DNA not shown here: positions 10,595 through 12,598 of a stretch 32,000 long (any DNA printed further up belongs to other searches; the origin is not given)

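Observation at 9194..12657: Processive synthase-type GT2 with a coupled Zn-ribbon mini-protein and a divergent Tat-secreted GH26-like hydrolase: candidate archaeal synthase-dependent exopolysaccharide locus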

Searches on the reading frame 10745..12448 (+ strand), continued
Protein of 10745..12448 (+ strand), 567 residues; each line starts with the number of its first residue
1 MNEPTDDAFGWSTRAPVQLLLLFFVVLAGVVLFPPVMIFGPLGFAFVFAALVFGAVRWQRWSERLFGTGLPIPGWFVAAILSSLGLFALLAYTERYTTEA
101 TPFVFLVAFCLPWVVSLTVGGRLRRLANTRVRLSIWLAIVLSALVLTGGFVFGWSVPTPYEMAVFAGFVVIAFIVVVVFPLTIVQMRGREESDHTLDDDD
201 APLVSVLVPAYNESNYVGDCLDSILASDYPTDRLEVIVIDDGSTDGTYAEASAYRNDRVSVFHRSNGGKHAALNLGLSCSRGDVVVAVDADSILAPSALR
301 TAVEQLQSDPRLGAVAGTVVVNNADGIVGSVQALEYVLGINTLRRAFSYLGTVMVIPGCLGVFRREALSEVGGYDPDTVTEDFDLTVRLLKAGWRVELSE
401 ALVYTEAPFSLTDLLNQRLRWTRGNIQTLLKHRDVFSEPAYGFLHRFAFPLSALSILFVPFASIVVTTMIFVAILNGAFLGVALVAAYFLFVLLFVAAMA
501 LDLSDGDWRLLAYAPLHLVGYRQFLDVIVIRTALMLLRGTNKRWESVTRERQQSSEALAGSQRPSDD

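Call 54: search_protein_families(library=pfam, proteins=[L003:8816-11284:+, L005:8741-11239:+, L004:2880-6233:+, L026:4413-7835:+, L042:7874-11233:+, L029:7733-11116:+, L031:8954-12751:+, L013:8891-11161:+], max_evalue=0.00001)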
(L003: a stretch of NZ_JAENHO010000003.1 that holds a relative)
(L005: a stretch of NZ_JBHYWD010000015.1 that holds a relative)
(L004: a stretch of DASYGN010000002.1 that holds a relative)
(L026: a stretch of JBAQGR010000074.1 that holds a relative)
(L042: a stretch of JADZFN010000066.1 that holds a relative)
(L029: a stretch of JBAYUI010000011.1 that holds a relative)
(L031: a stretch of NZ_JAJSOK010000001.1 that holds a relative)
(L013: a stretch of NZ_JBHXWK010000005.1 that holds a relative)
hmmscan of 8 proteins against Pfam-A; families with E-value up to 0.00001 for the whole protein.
L003:8816-11284:+ (823 aa): 7 families
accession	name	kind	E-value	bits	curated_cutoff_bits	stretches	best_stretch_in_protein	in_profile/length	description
PF13641.12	Glyco_tranf_2_3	-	8e-41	141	27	1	395-614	2-230/230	Glycosyltransferase like family 2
PF00535.33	Glycos_transf_2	-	1.2e-35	123.3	23.3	1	397-560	1-167/168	Glycosyl transferase family 2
PF01522.26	Polysacc_deac_1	-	2e-34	118.7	23.1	1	103-215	3-114/124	Polysaccharide deacetylase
PF13632.12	Glyco_trans_2_3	-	3.2e-30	105.9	27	1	475-668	2-195/198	Glycosyl transferase family group 2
PF13506.12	Glyco_transf_21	-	2.1e-20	73.3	21.7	1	458-612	17-173/174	Glycosyl transferase family 21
PF03142.21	Chitin_synth_2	-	2.3e-11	43.5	27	1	465-559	195-291/527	Chitin synthase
PF10111.15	Glyco_tranf_2_2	-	4.5e-06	26.8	27.3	1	397-491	1-101/276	Glycosyltransferase like family 2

L005:8741-11239:+ (833 aa): 7 families
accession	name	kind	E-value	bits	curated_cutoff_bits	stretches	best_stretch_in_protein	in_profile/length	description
PF13641.12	Glyco_tranf_2_3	-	2.3e-42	146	27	1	473-695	2-230/230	Glycosyltransferase like family 2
PF01522.26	Polysacc_deac_1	-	4.3e-36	124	23.1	1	128-239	4-114/124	Polysaccharide deacetylase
PF00535.33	Glycos_transf_2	-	7.3e-35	120.8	23.3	1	475-638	1-164/168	Glycosyl transferase family 2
PF13632.12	Glyco_trans_2_3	-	1.2e-26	94.2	27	1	555-760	1-197/198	Glycosyl transferase family group 2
PF13506.12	Glyco_transf_21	-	9.7e-21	74.4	21.7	1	540-693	18-173/174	Glycosyl transferase family 21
PF03142.21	Chitin_synth_2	-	9.2e-15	54.7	27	1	547-638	196-289/527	Chitin synthase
PF10111.15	Glyco_tranf_2_2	-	4.3e-06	26.9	27.3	1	475-573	1-102/276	Glycosyltransferase like family 2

L004:2880-6233:+ (1118 aa): 8 families
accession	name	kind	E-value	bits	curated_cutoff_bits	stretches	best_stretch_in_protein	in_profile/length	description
PF13641.12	Glyco_tranf_2_3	-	6.8e-34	118.3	27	1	748-968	3-230/230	Glycosyltransferase like family 2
PF00535.33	Glycos_transf_2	-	1.4e-31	110.1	23.3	1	749-914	1-167/168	Glycosyl transferase family 2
PF01522.26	Polysacc_deac_1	-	9.7e-31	106.7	23.1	1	470-569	7-105/124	Polysaccharide deacetylase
PF13632.12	Glyco_trans_2_3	-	1.7e-27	97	27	1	828-1012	1-180/198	Glycosyl transferase family group 2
PF13506.12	Glyco_transf_21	-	2.1e-19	70.1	21.7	1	813-966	18-173/174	Glycosyl transferase family 21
PF00704.34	Glyco_hydro_18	-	1.4e-09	38.6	29.6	1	171-387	82-316/317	Glycosyl hydrolases family 18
PF03142.21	Chitin_synth_2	-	1e-08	34.8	27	1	820-915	196-293/527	Chitin synthase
PF10111.15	Glyco_tranf_2_2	-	4e-07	30.2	27.3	1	749-848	1-104/276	Glycosyltransferase like family 2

L026:4413-7835:+ (1141 aa): 6 families
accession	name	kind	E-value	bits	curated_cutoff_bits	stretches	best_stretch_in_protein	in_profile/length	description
PF13641.12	Glyco_tranf_2_3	-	7.2e-38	131.3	27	1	780-1003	1-230/230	Glycosyltransferase like family 2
PF01522.26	Polysacc_deac_1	-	2.1e-36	125.1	23.1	1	506-609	5-107/124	Polysaccharide deacetylase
PF00535.33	Glycos_transf_2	-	1.1e-34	120.2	23.3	1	783-945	1-163/168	Glycosyl transferase family 2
PF13632.12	Glyco_trans_2_3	-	9.4e-25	88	27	1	863-1068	1-191/198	Glycosyl transferase family group 2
PF13506.12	Glyco_transf_21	-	2.6e-18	66.6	21.7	1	848-1001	18-173/174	Glycosyl transferase family 21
PF03142.21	Chitin_synth_2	-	1.5e-09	37.5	27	1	854-945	195-288/527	Chitin synthase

L042:7874-11233:+ (1120 aa): 7 families
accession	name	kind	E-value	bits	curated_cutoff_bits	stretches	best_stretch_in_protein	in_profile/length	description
PF01522.26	Polysacc_deac_1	-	3.7e-34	117.8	23.1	1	488-592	5-108/124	Polysaccharide deacetylase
PF13641.12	Glyco_tranf_2_3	-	2.5e-32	113.2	27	1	760-984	1-230/230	Glycosyltransferase like family 2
PF13632.12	Glyco_trans_2_3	-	1.1e-27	97.6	27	1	845-1053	3-195/198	Glycosyl transferase family group 2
PF00535.33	Glycos_transf_2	-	1.5e-26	93.8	23.3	1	763-929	1-166/168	Glycosyl transferase family 2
PF13506.12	Glyco_transf_21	-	8.2e-20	71.4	21.7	1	828-982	18-173/174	Glycosyl transferase family 21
PF03142.21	Chitin_synth_2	-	3.2e-12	46.3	27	1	838-932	199-294/527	Chitin synthase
PF00704.34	Glyco_hydro_18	-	3e-06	27.6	29.6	1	195-403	87-315/317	Glycosyl hydrolases family 18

L029:7733-11116:+ (1128 aa): 8 families
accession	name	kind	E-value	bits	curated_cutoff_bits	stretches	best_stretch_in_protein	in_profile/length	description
PF01522.26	Polysacc_deac_1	-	7.2e-34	116.9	23.1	1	478-584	2-107/124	Polysaccharide deacetylase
PF13641.12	Glyco_tranf_2_3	-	3.2e-32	112.8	27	1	757-979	1-230/230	Glycosyltransferase like family 2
PF00535.33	Glycos_transf_2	-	8.3e-31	107.6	23.3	1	761-888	2-130/168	Glycosyl transferase family 2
PF00704.34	Glyco_hydro_18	-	5.2e-21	76.1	29.6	1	97-394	2-315/317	Glycosyl hydrolases family 18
PF13632.12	Glyco_trans_2_3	-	2e-19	70.7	27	1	839-1033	1-196/198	Glycosyl transferase family group 2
PF13506.12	Glyco_transf_21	-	2.2e-10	40.7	21.7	1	826-976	20-172/174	Glycosyl transferase family 21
PF03142.21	Chitin_synth_2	-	7.3e-10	38.5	27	1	831-924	196-291/527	Chitin synthase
PF10111.15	Glyco_tranf_2_2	-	5.5e-06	26.5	27.3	0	761-859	2-104/276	Glycosyltransferase like family 2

L031:8954-12751:+ (1266 aa): 8 families
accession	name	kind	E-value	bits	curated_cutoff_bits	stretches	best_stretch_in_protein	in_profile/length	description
PF13641.12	Glyco_tranf_2_3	-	1.4e-35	123.8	27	1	349-567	2-230/230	Glycosyltransferase like family 2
PF00535.33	Glycos_transf_2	-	1.1e-33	116.9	23.3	1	351-513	1-167/168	Glycosyl transferase family 2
PF01522.26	Polysacc_deac_1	-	3.4e-32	111.4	23.1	1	78-183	5-109/124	Polysaccharide deacetylase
PF13632.12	Glyco_trans_2_3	-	1.2e-28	100.7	27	1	428-630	2-193/198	Glycosyl transferase family group 2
PF01757.29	Acyl_transf_3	-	2.3e-26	93.1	31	1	761-1085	2-322/326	Acyltransferase domain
PF13506.12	Glyco_transf_21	-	4.1e-21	75.6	21.7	1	412-565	18-173/174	Glycosyl transferase family 21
PF03142.21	Chitin_synth_2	-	4.4e-10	39.2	27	1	418-512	195-291/527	Chitin synthase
PF10111.15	Glyco_tranf_2_2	-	3e-09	37.2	27.3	1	351-445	1-102/276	Glycosyltransferase like family 2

L013:8891-11161:+ (757 aa): 7 families
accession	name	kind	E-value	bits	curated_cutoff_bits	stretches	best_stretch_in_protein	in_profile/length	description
PF13641.12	Glyco_tranf_2_3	-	2.6e-35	122.9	27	1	370-588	2-230/230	Glycosyltransferase like family 2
PF01522.26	Polysacc_deac_1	-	4e-35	120.9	23.1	1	98-206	5-112/124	Polysaccharide deacetylase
PF00535.33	Glycos_transf_2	-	5.2e-31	108.3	23.3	1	372-534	1-167/168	Glycosyl transferase family 2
PF13632.12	Glyco_trans_2_3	-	1.3e-29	103.9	27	1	449-642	2-195/198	Glycosyl transferase family group 2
PF13506.12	Glyco_transf_21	-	4.5e-21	75.5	21.7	1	433-586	18-173/174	Glycosyl transferase family 21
PF03142.21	Chitin_synth_2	-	3e-08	33.2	27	0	440-533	196-291/527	Chitin synthase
PF10111.15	Glyco_tranf_2_2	-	3.8e-06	27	27.3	1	372-460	1-96/276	Glycosyltransferase like family 2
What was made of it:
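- All 8 sampled bacterial relatives are CE4+GT2 or GH18-like+CE4+GT2 fusions (call 54). All 8 sampled bacterial relatives carry a fused CE4 de-N-acetylase, and some also a GH18-like domain (call 54).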

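Call 61: search_protein_families(library=pfam, proteins=[L044:8689-9774:+, L044:7675-8583:+, L054:8820-9791:+, L061:5283-6650:+, L059:12710-13633:+], max_evalue=0.001)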
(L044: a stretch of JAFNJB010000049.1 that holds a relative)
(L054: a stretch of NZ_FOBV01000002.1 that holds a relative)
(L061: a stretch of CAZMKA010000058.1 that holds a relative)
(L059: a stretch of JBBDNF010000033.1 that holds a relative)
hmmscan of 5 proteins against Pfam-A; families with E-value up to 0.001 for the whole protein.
L044:8689-9774:+ (362 aa): 1 family
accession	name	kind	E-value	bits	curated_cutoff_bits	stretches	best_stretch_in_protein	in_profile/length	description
PF18551.6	TackOD1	-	5.6e-28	98.2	32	1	60-219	24-188/188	Thaumarchaeal output domain 1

L044:7675-8583:+ (303 aa): 0 families

L054:8820-9791:+ (324 aa): 1 family
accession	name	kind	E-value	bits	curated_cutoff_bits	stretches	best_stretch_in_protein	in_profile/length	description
PF18551.6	TackOD1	-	9.2e-45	152.9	32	1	128-314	6-188/188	Thaumarchaeal output domain 1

L061:5283-6650:+ (456 aa): 1 family
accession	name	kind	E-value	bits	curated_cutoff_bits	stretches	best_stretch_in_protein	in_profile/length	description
PF18551.6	TackOD1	-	2.6e-51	174.3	32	1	127-306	6-185/188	Thaumarchaeal output domain 1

L059:12710-13633:+ (308 aa): 2 families
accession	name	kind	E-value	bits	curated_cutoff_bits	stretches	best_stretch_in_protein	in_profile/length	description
PF18551.6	TackOD1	-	4.8e-25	88.6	32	1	164-296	43-179/188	Thaumarchaeal output domain 1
PF00072.30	Response_reg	-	8.1e-17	61.8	30.2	1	11-125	1-109/111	Response regulator receiver domain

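Call 63: search_protein_families(library=pfam, proteins=[L054:5766-7787:+, L054:7790-8827:+, L054:9803-11107:+, L054:11157-13181:+, L061:2642-4240:+, L061:4243-5292:+, L061:6656-7975:+, L044:9749-11032:+, L059:10101-11054:+, L059:11027-12613:+], max_evalue=0.0001)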
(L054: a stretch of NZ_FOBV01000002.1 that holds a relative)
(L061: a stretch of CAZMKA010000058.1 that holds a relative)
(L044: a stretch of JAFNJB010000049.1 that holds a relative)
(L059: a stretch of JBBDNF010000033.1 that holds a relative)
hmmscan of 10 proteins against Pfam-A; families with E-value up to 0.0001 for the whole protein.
L054:5766-7787:+ (674 aa): 0 families

L054:7790-8827:+ (346 aa): 1 family
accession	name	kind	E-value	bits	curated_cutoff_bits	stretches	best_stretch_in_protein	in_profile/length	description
PF16576.10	HlyD_D23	-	1.8e-05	24.6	30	0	209-298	99-189/214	Barrel-sandwich domain of CusB or HlyD membrane-fusion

L054:9803-11107:+ (435 aa): 6 families
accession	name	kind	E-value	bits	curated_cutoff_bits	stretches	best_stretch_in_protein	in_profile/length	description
PF00535.33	Glycos_transf_2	-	2.6e-26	93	23.3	1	72-240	1-167/168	Glycosyl transferase family 2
PF13641.12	Glyco_tranf_2_3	-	1.8e-21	77.6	27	1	71-292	3-229/230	Glycosyltransferase like family 2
PF13632.12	Glyco_trans_2_3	-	4.8e-16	59.6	27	1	152-361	1-195/198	Glycosyl transferase family group 2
PF10111.15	Glyco_tranf_2_2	-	8.7e-07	29.1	27.3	1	78-244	9-182/276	Glycosyltransferase like family 2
PF13506.12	Glyco_transf_21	-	4.1e-06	26.8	21.7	1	137-292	18-174/174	Glycosyl transferase family 21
PF03142.21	Chitin_synth_2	-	4.8e-05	22.6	27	0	144-233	196-285/527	Chitin synthase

L054:11157-13181:+ (675 aa): 0 families

L061:2642-4240:+ (533 aa): 0 families

L061:4243-5292:+ (350 aa): 1 family
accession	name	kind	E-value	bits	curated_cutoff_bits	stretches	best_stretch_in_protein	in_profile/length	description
PF13437.12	HlyD_3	-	9.7e-06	26.7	22.2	0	225-294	4-76/106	HlyD family secretion protein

L061:6656-7975:+ (440 aa): 6 families
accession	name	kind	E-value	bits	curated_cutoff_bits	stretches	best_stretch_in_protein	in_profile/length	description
PF00535.33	Glycos_transf_2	-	2.4e-28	99.6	23.3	1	77-243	1-165/168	Glycosyl transferase family 2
PF13641.12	Glyco_tranf_2_3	-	9.4e-17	62.2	27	1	76-296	3-228/230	Glycosyltransferase like family 2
PF13632.12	Glyco_trans_2_3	-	6.2e-16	59.2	27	1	157-341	1-187/198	Glycosyl transferase family group 2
PF10111.15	Glyco_tranf_2_2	-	2e-08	34.5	27.3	1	77-176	1-103/276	Glycosyltransferase like family 2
PF03142.21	Chitin_synth_2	-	2.6e-08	33.4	27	0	266-359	341-434/527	Chitin synthase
PF13506.12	Glyco_transf_21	-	1.5e-06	28.3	21.7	1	151-297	27-174/174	Glycosyl transferase family 21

L044:9749-11032:+ (428 aa): 7 families
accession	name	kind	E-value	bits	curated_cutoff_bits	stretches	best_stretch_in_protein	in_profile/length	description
PF00535.33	Glycos_transf_2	-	8.2e-34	117.4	23.3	1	90-253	1-166/168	Glycosyl transferase family 2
PF13641.12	Glyco_tranf_2_3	-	6e-31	108.7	27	1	87-306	1-229/230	Glycosyltransferase like family 2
PF13632.12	Glyco_trans_2_3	-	3.9e-21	76.2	27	1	167-372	1-193/198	Glycosyl transferase family group 2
PF03142.21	Chitin_synth_2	-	5.4e-15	55.5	27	2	159-249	196-287/527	Chitin synthase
PF13506.12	Glyco_transf_21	-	5.7e-12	45.9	21.7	1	150-306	16-174/174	Glycosyl transferase family 21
PF10111.15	Glyco_tranf_2_2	-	6.4e-11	42.7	27.3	1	90-284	1-212/276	Glycosyltransferase like family 2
PF13704.12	Glyco_tranf_2_4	-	6.7e-05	23.7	27.5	0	97-181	2-88/98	Glycosyl transferase family 2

L059:10101-11054:+ (318 aa): 5 families
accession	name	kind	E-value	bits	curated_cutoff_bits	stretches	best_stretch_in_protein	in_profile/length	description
PF13632.12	Glyco_trans_2_3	-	4.6e-19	69.5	27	1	54-264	3-182/198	Glycosyl transferase family group 2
PF13641.12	Glyco_tranf_2_3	-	9e-16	59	27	1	35-196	72-230/230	Glycosyltransferase like family 2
PF13506.12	Glyco_transf_21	-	4.9e-11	42.9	21.7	1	36-194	17-173/174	Glycosyl transferase family 21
PF00535.33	Glycos_transf_2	-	1e-10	42.2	23.3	1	37-140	66-165/168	Glycosyl transferase family 2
PF03142.21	Chitin_synth_2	-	2e-07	30.5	27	1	51-136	203-286/527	Chitin synthase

L059:11027-12613:+ (529 aa): 1 family
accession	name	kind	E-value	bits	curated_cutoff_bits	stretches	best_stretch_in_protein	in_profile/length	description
PF07705.17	CARDB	-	8e-07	29.6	22.7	1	50-146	10-97/101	CARDB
